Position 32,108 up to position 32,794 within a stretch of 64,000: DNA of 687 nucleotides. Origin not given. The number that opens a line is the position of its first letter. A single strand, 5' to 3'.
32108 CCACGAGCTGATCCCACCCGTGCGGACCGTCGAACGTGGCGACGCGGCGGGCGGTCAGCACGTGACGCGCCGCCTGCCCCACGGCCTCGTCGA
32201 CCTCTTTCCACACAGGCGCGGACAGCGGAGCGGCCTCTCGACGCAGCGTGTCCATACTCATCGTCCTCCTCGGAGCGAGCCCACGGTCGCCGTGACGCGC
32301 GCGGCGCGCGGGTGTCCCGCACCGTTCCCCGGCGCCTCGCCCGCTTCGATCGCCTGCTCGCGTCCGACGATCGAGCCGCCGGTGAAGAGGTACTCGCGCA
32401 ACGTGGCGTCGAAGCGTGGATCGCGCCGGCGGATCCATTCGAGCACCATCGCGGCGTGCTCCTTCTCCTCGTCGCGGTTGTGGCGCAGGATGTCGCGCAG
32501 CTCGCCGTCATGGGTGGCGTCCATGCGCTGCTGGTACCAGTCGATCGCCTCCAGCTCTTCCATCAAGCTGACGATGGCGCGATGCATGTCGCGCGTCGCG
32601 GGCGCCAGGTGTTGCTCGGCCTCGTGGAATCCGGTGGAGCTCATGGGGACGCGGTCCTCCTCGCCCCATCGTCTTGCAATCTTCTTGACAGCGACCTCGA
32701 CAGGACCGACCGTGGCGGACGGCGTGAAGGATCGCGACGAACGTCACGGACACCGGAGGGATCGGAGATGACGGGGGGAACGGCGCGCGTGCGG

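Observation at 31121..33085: Family-1 encapsulin nanocompartment operon: EncFtn cargo (with targeting peptide) coupled by ATGA overlap to the shell gene; divergent Rieske ferredoxin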

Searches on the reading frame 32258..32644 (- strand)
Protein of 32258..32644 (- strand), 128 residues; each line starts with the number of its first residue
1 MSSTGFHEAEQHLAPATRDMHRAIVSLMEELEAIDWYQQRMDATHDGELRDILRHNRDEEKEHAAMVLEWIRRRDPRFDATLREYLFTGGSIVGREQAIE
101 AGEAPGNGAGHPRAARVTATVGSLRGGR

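Call 4: search_protein_families(library=pfam, max_evalue=0.01, proteins=[window:32261-32644:-])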
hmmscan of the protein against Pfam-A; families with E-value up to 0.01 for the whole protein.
seq(128 aa): 3 families
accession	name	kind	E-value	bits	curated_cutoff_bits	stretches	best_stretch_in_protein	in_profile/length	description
PF22277.2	EncFtn-like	-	2.1e-40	136.8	27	1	6-88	2-84/85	EncFtn-like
PF03232.19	COQ7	-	0.0049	16.9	23.5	1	30-78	14-63/169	Ubiquinone biosynthesis protein COQ7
PF02915.23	Rubrerythrin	-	0.0094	16.8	22.8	0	27-101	7-87/137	Rubrerythrin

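Call 5: search_protein_families(library=ncbifam, max_evalue=0.01, proteins=[window:32261-32644:-])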
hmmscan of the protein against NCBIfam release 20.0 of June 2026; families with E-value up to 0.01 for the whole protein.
seq(128 aa): 3 families
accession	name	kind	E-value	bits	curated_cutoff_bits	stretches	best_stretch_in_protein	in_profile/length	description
TIGR04535.1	ferrit_encaps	subfamily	5.9e-39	132.6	125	1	6-124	1-113/114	encapsulin-associated ferritin-like protein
NF058679.1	EncB_fam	subfamily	5.8e-25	87.6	90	1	6-124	8-117/117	encapsulin nanocompartment ferritin-likeEncB family encapsulin nanocompartment ferritin-like cargo protein cargo protein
NF058678.1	EncB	exception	4.1e-06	27.1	210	1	19-110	11-98/160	encapsulin nanocompartment ferritin-like cargo protein EncB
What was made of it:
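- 32258..32644 (-): EncFtn (encapsulated ferritin-like) cargo gene, 128 aa, intact. PF22277 E=2.1e-40 and TIGR04535 132.6 bits against a cutoff of 125 (calls 4,5).
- On EncFtn (encapsulated ferritin-like protein, FLP-TP class): TIGR04535 132.6 bits against a cutoff of 125 (calls 4,5).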

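Call 8: search_solved_structures(query=window:32261-32644:-, show_alignments=3)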
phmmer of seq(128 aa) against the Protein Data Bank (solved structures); distinct sequences matched with E-value up to 0.001: 12.
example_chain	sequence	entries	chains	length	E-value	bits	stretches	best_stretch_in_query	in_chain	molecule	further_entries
33bf_A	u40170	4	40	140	2.6e-34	121.2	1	2-126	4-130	Encapsulated ferritin-like protein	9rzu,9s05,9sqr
3k6c_A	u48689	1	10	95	1.2e-33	119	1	1-92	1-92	Uncharacterized protein NE0167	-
7oe2_1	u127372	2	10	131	8.4e-32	113.1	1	1-124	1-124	Haliangium ochraceum Encapsulated ferritin localisation sequence | Haliangium ochraceum encapsulated ferritin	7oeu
5da5_A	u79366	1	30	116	1.2e-30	109.4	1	2-95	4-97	Rru_A0973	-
5n5f_A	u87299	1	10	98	2.3e-30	108.4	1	2-94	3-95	encapsulated ferritin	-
6sv1_A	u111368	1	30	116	7.6e-30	106.7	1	2-95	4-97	Encapsulated Ferritin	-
6suw_A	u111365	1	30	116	7.6e-30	106.7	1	2-95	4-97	Uncharacterized protein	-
5l8b_A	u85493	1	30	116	7.6e-30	106.7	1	2-95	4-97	Uncharacterized protein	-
5l89_A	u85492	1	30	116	7.6e-30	106.7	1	2-95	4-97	Rru_A0973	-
5l8g_A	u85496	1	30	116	2.7e-29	105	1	2-95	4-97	Uncharacterized protein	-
5l8f_A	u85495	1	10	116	1.2e-27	99.6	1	2-95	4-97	Rru_A0973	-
7s8t_A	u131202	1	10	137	9.4e-11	45.1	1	20-125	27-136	EncC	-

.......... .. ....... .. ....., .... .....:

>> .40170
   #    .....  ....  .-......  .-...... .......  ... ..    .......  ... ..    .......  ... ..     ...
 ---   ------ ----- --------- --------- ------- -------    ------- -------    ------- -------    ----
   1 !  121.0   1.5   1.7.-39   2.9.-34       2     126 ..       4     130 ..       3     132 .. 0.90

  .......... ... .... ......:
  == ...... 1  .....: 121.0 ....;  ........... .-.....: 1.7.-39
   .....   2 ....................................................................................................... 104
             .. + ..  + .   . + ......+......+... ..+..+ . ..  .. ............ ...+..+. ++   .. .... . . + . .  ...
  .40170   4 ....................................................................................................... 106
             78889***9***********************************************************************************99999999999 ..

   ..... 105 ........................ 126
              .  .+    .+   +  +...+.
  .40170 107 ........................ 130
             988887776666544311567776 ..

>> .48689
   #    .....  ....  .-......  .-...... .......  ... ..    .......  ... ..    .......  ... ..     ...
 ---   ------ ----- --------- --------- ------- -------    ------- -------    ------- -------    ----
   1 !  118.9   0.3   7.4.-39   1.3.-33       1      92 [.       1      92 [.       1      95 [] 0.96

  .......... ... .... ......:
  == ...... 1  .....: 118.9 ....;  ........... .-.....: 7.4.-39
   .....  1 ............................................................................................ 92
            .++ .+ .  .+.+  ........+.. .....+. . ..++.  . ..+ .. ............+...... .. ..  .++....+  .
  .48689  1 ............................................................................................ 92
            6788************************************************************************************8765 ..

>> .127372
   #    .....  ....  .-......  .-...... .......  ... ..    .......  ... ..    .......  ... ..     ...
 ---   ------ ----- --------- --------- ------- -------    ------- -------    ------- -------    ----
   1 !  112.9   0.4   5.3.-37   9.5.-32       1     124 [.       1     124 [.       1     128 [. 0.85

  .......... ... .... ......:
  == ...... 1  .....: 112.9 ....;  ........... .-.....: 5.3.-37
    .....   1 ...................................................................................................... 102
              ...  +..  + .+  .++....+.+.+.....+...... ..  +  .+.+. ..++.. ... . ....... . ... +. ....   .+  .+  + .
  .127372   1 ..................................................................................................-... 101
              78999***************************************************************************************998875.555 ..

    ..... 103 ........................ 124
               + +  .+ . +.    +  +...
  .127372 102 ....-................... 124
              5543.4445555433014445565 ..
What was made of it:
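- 32258..32644 (-): It matches solved EncFtn structures at E=1e-30 to 3e-34 (call 8).
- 32261..32290 (-): Codons for the C-terminal cargo-loading peptide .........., which follows a variable Gly/Ala/Asn-rich linker. It aligns to the H. ochraceum 'encapsulated ferritin localisation sequence' ...GIGSL (call 8).
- On EncFtn (encapsulated ferritin-like protein, FLP-TP class): It aligns to the H. ochraceum localisation sequence (call 8).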

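Call 48: search_solved_structures(query=window:32261-32644:-, show_alignments=5, max_evalue=1e-25)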
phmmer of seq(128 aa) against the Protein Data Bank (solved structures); distinct sequences matched with E-value up to 1e-25: 11.
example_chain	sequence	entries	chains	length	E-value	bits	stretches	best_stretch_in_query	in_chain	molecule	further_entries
33bf_A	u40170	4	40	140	2.6e-34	121.2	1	2-126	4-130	Encapsulated ferritin-like protein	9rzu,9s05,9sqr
3k6c_A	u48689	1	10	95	1.2e-33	119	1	1-92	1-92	Uncharacterized protein NE0167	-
7oe2_1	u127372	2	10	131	8.4e-32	113.1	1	1-124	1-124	Haliangium ochraceum Encapsulated ferritin localisation sequence | Haliangium ochraceum encapsulated ferritin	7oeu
5da5_A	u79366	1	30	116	1.2e-30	109.4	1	2-95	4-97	Rru_A0973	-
5n5f_A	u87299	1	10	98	2.3e-30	108.4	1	2-94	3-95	encapsulated ferritin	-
6sv1_A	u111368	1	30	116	7.6e-30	106.7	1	2-95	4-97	Encapsulated Ferritin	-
6suw_A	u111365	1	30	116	7.6e-30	106.7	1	2-95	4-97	Uncharacterized protein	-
5l8b_A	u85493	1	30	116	7.6e-30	106.7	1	2-95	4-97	Uncharacterized protein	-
5l89_A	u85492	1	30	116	7.6e-30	106.7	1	2-95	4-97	Rru_A0973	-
5l8g_A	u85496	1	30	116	2.7e-29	105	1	2-95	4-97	Uncharacterized protein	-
5l8f_A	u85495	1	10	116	1.2e-27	99.6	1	2-95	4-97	Rru_A0973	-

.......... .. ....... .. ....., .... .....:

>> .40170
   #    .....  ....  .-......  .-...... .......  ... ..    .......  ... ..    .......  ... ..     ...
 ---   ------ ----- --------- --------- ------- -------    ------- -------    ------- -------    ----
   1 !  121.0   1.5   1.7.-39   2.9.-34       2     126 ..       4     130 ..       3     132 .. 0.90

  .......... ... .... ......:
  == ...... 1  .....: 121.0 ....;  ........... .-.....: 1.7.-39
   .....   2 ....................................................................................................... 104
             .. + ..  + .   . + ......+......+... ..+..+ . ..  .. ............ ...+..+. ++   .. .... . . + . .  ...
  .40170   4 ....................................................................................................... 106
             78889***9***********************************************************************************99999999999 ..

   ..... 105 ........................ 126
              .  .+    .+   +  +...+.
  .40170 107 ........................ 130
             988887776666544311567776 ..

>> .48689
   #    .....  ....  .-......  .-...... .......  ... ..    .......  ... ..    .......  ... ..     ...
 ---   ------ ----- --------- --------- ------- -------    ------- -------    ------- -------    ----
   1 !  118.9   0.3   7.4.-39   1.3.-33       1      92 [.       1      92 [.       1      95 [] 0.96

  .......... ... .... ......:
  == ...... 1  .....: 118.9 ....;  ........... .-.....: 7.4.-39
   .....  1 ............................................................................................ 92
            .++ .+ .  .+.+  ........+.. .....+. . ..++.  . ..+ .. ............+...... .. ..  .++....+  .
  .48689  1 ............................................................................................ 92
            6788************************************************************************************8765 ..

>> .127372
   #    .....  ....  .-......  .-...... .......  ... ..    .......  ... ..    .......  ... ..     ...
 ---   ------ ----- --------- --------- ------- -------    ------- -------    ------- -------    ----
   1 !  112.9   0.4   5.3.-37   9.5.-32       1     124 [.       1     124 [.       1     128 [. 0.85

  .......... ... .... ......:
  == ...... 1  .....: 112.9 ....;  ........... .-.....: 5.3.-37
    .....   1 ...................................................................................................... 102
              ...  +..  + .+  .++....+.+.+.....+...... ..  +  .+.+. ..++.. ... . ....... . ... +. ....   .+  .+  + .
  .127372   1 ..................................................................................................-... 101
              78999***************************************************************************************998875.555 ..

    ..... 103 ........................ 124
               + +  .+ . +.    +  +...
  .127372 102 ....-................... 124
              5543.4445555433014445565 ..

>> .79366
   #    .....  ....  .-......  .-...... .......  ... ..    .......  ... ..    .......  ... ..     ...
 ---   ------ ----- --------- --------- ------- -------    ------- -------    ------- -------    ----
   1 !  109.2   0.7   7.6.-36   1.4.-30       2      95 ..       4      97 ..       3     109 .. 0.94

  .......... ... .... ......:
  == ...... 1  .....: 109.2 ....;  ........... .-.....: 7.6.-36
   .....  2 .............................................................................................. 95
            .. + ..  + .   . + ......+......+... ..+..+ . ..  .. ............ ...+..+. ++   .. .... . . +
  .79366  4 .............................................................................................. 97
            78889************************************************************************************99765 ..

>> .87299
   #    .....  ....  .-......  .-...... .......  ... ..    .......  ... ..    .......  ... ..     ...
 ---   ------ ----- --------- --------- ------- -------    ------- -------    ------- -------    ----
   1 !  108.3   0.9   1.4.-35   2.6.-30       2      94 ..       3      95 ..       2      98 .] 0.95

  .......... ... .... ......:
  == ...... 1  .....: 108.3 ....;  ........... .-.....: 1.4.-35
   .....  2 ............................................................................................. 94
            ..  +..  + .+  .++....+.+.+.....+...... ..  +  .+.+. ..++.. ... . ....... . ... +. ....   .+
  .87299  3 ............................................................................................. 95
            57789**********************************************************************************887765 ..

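Call 57: find_encoding_contigs(protein=window:32258-32644:-, flank=4000, max_places=3)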
Protein window:32258-32644:- (128 aa): no gene with exactly this product is on record in the collection.
